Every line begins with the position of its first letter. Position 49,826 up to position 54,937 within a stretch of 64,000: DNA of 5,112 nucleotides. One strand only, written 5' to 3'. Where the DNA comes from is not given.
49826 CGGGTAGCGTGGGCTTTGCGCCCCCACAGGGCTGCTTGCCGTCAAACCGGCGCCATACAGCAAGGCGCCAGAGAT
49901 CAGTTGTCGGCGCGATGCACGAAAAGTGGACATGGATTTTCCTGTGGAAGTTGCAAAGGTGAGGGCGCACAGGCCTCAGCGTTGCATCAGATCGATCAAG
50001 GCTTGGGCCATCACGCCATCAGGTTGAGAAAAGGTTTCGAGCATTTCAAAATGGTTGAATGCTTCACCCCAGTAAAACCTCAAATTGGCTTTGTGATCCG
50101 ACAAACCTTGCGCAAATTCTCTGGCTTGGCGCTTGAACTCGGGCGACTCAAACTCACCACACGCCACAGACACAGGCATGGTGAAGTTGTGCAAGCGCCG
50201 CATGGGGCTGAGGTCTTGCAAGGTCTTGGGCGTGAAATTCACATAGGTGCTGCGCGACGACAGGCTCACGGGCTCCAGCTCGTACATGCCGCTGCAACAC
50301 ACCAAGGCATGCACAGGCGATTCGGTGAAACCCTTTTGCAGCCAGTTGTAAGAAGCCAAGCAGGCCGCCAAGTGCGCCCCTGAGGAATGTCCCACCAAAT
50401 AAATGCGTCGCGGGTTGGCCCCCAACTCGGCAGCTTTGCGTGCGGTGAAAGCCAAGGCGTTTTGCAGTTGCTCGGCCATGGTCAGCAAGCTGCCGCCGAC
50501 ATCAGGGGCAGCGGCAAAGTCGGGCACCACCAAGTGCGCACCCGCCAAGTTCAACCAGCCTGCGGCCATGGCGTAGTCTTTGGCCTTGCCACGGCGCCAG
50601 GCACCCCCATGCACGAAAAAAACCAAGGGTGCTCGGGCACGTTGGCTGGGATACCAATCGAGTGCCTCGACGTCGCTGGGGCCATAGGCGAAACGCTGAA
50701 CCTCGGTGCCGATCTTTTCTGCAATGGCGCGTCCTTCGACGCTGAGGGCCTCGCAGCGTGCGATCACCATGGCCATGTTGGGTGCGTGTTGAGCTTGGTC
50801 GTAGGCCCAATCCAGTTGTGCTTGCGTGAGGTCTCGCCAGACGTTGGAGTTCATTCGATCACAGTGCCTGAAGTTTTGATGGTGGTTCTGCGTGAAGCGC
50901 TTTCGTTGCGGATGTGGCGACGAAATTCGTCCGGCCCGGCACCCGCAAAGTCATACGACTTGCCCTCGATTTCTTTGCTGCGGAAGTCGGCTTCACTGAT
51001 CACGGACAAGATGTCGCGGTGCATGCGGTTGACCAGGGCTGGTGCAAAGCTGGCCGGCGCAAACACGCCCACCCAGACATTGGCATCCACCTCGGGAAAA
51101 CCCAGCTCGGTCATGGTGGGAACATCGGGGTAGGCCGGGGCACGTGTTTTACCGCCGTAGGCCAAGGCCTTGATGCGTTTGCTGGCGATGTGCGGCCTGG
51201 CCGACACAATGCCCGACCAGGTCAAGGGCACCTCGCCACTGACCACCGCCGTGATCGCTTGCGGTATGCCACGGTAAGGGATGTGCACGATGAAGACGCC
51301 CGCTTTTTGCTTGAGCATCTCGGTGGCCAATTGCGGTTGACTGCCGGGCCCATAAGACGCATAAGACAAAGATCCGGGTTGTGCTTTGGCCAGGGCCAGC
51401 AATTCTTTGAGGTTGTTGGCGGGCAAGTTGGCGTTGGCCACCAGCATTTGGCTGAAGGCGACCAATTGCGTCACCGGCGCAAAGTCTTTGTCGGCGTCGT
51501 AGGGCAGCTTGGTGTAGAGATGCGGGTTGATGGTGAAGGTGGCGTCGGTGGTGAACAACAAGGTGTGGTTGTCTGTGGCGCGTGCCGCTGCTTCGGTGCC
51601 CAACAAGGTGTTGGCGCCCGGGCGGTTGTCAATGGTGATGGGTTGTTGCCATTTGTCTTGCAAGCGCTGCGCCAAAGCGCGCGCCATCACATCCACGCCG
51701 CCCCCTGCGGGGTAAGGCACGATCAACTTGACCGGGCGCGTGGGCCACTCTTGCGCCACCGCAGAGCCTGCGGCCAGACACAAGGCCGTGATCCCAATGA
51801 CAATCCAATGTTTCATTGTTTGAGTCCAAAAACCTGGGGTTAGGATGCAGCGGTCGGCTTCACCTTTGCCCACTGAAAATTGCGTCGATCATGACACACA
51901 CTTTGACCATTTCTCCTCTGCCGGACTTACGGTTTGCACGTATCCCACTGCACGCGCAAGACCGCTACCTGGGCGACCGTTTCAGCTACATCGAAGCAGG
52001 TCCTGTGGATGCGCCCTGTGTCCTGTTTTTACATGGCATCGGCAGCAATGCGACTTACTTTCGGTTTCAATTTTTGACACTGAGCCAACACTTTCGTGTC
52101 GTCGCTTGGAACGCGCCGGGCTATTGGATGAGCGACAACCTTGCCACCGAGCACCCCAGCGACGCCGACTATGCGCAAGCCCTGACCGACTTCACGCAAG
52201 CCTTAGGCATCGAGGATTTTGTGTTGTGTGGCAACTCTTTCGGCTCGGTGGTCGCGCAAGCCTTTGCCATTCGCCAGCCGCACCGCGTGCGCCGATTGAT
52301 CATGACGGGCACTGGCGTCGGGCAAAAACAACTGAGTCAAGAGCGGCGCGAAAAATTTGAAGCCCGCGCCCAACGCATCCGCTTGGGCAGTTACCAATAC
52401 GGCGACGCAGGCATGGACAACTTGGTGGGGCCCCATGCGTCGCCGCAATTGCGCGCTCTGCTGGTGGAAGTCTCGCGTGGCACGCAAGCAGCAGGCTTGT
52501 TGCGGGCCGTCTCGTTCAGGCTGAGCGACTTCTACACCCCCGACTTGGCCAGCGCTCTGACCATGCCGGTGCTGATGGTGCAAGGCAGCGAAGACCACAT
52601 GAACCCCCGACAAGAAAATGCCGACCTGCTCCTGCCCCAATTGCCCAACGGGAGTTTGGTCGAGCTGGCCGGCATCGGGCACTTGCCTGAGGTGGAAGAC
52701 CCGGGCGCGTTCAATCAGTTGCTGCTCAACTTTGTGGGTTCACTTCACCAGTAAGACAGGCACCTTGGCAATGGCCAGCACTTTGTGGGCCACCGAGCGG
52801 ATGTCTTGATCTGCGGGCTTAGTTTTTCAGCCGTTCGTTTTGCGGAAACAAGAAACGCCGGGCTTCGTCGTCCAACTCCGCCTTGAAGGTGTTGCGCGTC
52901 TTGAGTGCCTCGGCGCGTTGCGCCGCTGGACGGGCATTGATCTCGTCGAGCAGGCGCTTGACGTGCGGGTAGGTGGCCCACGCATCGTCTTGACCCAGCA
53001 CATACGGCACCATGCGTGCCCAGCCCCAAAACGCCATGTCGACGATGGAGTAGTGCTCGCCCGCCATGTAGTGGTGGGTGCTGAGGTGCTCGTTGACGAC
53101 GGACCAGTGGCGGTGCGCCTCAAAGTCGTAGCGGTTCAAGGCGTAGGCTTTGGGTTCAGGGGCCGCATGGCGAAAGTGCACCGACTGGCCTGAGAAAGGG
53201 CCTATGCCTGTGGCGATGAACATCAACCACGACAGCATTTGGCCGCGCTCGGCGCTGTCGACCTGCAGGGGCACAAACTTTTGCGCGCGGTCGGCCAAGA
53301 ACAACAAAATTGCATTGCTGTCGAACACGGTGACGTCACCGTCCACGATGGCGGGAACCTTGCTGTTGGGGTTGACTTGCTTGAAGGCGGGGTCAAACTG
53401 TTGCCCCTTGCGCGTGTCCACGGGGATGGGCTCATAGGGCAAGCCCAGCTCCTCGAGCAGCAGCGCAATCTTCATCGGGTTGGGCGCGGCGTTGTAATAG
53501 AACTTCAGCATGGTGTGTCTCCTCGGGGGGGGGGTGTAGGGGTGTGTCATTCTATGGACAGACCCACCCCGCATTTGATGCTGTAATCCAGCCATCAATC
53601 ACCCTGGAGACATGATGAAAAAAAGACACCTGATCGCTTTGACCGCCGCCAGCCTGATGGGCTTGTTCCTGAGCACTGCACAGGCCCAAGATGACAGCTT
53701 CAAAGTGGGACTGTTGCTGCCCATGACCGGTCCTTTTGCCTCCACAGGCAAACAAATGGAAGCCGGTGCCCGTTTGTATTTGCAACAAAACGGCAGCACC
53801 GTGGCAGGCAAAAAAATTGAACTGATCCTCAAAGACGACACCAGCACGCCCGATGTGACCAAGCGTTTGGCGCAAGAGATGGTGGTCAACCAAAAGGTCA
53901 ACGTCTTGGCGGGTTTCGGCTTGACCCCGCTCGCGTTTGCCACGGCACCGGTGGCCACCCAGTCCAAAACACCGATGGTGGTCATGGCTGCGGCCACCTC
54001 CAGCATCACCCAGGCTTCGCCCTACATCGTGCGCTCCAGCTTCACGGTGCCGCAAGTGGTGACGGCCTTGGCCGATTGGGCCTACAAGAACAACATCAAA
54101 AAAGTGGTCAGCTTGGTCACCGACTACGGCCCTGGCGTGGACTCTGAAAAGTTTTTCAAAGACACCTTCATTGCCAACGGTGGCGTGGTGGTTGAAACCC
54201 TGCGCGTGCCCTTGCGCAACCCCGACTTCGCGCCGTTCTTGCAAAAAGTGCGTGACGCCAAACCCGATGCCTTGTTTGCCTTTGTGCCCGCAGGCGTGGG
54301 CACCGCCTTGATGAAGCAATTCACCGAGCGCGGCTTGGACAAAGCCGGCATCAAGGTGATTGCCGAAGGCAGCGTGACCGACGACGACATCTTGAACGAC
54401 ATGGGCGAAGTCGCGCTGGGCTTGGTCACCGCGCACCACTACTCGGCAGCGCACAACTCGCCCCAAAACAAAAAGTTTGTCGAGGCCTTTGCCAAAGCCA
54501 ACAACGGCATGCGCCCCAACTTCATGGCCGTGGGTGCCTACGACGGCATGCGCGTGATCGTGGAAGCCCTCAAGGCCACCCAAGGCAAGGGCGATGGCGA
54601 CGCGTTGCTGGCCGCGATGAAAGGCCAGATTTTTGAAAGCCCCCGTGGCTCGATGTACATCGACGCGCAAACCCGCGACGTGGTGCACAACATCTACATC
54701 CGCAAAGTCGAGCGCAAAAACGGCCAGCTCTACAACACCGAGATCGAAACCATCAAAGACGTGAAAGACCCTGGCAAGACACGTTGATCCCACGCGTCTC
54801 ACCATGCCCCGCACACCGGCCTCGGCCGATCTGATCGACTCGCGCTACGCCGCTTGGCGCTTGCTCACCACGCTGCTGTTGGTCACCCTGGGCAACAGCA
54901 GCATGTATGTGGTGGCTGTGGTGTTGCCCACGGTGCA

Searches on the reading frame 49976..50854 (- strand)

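Call 70: search_protein_families(library=pfam, proteins=[window:49976-50854:-], max_evalue=0.0001)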
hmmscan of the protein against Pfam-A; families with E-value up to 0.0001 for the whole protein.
window:49976-50854:- (292 aa): 4 families
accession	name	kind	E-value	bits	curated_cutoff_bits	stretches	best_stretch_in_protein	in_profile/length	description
PF20434.5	BD-FAE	-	2.9e-12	47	26.8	1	70-171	8-111/215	BD-FAE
PF07859.19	Abhydrolase_3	-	6.9e-11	42.7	25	1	78-201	1-120/210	alpha/beta hydrolase fold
PF12697.13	Abhydrolase_6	-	6.4e-09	37.2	26.3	1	78-267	1-145/217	Alpha/beta hydrolase family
PF00135.34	COesterase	-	9.4e-06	25.3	27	0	131-176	165-210/515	Carboxylesterase family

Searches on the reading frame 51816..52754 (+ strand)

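Call 21: search_protein_families(library=pfam, proteins=[window:51816-52754:+], max_evalue=0.1)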
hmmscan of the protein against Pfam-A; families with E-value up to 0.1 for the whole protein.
window:51816-52754:+ (312 aa): 6 families
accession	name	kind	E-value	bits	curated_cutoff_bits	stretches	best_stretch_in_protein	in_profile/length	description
PF00561.26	Abhydrolase_1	-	1.4e-20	74.4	25.8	1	67-291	1-240/245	alpha/beta hydrolase fold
PF12697.13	Abhydrolase_6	-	4e-17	64.1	26.3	1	69-301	1-216/217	Alpha/beta hydrolase family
PF12146.15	Hydrolase_4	-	1.4e-11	44.6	27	1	68-271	6-213/239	Serine aminopeptidase, S33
PF03096.20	Ndr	-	0.00019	20.7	23.3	1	86-183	49-149/283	Ndr family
PF03959.19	FSH1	-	0.0063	16.6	21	0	239-272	153-183/211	Serine hydrolase (FSH1)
PF02230.22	Abhydrolase_2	-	0.068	13.4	23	0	66-96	14-46/217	Phospholipase/Carboxylesterase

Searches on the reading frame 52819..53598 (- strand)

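Call 21: search_protein_families(library=pfam, proteins=[window:52819-53598:-], max_evalue=0.1)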
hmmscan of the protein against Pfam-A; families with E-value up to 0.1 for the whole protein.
window:52819-53598:- (259 aa): 7 families
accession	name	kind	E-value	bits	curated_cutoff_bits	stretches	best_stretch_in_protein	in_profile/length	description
PF02798.26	GST_N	-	7.9e-16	58.6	20.9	1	34-102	5-75/76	Glutathione S-transferase, N-terminal domain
PF13409.12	GST_N_2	-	4e-14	53.4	25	1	39-103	3-69/70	Glutathione S-transferase, N-terminal domain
PF13417.12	GST_N_3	-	1.7e-11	44.7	22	1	35-105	4-71/75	Glutathione S-transferase, N-terminal domain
PF00043.30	GST_C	-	2e-07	31.6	20.7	1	160-224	30-93/93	Glutathione S-transferase, C-terminal domain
PF14497.11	GST_C_3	-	1.8e-05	25.3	21.6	1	161-225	31-96/104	Glutathione S-transferase, C-terminal domain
PF13410.11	GST_C_2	-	0.00046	20.7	24.9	1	161-218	11-68/69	Glutathione S-transferase, C-terminal domain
PF21972.1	Arc1p_N_like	-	0.04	14.7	27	1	160-220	16-77/81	Nuclear-export cofactor Arc1p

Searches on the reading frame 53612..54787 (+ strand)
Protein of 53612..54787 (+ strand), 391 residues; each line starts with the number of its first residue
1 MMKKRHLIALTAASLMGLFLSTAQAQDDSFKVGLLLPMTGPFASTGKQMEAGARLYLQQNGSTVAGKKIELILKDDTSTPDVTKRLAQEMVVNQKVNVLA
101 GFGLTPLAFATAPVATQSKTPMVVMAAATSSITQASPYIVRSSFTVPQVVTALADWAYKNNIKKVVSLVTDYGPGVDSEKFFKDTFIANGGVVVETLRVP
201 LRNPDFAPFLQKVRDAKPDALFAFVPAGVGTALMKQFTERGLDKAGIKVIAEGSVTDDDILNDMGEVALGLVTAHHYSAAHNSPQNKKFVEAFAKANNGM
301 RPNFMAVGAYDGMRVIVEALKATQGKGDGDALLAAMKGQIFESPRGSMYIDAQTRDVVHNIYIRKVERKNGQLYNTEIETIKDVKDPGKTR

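Call 21: search_protein_families(library=pfam, proteins=[window:53612-54787:+], max_evalue=0.1)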
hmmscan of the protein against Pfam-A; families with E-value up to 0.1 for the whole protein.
window:53612-54787:+ (391 aa): 3 families
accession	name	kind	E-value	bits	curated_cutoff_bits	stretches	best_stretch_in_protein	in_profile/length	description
PF13458.12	Peripla_BP_6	-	4.5e-69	234.2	31.7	1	30-369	2-340/343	Periplasmic binding protein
PF13433.12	Peripla_BP_5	-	7.9e-33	114.5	27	1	31-372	2-341/363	Periplasmic binding protein domain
PF01094.35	ANF_receptor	-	2.1e-12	47.2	25.4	1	57-351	13-335/353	Receptor family ligand binding region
